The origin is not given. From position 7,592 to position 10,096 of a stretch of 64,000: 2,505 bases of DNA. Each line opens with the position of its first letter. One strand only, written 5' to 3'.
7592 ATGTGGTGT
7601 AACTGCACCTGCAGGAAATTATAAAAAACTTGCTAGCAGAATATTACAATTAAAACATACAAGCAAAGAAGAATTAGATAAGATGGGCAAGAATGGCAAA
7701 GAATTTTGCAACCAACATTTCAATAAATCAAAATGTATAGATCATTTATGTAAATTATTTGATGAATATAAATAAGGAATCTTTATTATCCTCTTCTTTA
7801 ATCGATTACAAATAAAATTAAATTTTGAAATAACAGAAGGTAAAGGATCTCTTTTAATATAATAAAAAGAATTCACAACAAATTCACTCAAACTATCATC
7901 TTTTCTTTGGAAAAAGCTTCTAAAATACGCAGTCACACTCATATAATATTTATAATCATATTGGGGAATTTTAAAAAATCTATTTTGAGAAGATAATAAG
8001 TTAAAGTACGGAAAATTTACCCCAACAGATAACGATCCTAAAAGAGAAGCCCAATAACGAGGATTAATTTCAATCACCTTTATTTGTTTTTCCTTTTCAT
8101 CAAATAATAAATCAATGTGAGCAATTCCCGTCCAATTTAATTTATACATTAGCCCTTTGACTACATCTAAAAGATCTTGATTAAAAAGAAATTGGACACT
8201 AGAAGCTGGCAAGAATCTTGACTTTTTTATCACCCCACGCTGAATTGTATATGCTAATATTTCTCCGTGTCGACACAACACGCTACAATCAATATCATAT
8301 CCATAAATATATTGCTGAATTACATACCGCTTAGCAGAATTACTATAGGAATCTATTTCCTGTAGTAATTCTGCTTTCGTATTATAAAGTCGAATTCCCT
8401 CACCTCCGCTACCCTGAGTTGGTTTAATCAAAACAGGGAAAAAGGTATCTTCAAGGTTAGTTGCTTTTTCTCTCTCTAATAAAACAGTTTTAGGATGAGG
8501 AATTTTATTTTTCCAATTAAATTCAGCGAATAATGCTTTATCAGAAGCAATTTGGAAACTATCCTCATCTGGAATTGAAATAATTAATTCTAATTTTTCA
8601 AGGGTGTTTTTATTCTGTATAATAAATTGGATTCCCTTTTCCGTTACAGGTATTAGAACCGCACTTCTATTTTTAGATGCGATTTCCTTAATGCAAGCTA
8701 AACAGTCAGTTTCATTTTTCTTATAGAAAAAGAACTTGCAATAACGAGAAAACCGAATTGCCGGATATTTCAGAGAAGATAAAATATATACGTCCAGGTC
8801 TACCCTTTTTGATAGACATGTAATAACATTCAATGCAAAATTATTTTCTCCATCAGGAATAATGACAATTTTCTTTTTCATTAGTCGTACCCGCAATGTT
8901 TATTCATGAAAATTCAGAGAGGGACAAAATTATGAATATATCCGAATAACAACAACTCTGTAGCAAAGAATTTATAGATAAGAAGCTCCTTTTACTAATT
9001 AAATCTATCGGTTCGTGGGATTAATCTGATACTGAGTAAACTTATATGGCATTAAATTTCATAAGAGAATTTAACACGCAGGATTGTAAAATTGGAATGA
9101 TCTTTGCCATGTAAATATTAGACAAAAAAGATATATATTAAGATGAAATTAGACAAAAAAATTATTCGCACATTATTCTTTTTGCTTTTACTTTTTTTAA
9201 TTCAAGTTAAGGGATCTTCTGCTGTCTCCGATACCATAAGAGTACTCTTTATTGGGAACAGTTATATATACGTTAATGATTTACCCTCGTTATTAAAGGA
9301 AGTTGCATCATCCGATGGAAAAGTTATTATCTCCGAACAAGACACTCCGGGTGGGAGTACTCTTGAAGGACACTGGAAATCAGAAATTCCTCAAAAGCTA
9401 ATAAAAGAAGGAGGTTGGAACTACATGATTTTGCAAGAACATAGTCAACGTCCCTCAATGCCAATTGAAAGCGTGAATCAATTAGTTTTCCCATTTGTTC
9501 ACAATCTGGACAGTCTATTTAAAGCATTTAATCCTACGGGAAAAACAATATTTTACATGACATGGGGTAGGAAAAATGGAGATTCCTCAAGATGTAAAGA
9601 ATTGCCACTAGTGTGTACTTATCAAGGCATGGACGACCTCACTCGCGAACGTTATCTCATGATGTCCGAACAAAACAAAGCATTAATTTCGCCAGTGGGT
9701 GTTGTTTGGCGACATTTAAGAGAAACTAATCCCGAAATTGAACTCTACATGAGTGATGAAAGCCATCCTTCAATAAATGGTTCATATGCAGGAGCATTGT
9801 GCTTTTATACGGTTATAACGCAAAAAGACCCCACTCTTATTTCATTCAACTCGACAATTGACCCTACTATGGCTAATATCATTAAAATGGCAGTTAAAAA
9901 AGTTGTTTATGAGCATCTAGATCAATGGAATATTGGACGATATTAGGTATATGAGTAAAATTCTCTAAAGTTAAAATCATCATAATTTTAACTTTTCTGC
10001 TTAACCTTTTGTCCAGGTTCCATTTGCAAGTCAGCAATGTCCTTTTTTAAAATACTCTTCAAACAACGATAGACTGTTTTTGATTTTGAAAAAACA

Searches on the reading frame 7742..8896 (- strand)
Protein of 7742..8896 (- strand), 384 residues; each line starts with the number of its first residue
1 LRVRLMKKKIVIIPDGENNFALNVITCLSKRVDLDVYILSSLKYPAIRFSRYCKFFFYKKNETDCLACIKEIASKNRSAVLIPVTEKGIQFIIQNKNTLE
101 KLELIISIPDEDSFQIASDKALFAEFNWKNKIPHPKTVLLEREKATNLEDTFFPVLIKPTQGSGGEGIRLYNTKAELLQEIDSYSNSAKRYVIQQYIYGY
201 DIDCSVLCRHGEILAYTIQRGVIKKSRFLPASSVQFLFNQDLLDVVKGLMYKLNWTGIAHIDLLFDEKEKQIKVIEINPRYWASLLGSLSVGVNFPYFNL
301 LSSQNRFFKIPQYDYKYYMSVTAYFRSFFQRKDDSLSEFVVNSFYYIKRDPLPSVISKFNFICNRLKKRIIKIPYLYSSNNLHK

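Call 7: search_protein_families(library=pfam, proteins=[window:7742-8896:-], max_evalue=0.001)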
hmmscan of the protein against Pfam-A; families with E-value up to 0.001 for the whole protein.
window:7742-8896:- (384 aa): 9 families
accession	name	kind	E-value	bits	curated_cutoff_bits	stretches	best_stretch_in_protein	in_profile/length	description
PF02655.19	ATP-grasp_3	-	5e-14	53.1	23.2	1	117-283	1-159/160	ATP-grasp domain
PF02786.22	CPSase_L_D2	-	5.6e-08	33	19.8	1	143-281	29-180/211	Carbamoyl-phosphate synthase L chain, ATP binding domain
PF07478.18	Dala_Dala_lig_C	-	3e-06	27.3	24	1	146-278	30-173/204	D-ala D-ala ligase C-terminus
PF15632.11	ATPgrasp_Ter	-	3.3e-06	27.4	29.1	1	189-306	3-111/131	ATP-grasp in the biosynthetic pathway with Ter operon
PF02955.21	GSH-S_ATP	-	1.2e-05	25.3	23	1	135-220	14-102/175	Prokaryotic glutathione synthetase, ATP-grasp domain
PF08443.16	RimK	-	3.6e-05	23.9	21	1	117-198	1-83/188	RimK-like ATP-grasp domain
PF02222.28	ATP-grasp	-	0.0002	21.5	27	1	129-281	5-163/179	ATP-grasp domain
PF14397.11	ATPgrasp_ST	-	0.0003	20.5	31.4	0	104-196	6-119/278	Sugar-transfer associated ATP-grasp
PF13535.11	ATP-grasp_4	-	0.00083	19.4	27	0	153-284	3-155/160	ATP-grasp domain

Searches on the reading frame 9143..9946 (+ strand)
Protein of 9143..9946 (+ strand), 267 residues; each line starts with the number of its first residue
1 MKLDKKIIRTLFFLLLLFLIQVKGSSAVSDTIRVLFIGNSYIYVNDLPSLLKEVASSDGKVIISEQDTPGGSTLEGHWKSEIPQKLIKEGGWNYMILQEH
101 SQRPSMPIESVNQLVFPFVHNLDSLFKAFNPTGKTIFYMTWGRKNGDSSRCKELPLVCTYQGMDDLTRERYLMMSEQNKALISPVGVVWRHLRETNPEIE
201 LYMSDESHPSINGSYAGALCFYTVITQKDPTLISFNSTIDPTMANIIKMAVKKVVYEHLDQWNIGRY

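Call 7: search_protein_families(library=pfam, proteins=[window:9143-9946:+], max_evalue=0.001)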
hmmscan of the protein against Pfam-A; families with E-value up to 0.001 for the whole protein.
window:9143-9946:+ (267 aa): 1 family
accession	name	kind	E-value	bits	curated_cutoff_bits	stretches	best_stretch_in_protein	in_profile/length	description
PF16227.11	DUF4886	-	3.5e-08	33.2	26.7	1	85-253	76-241/242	Domain of unknown function (DUF4886)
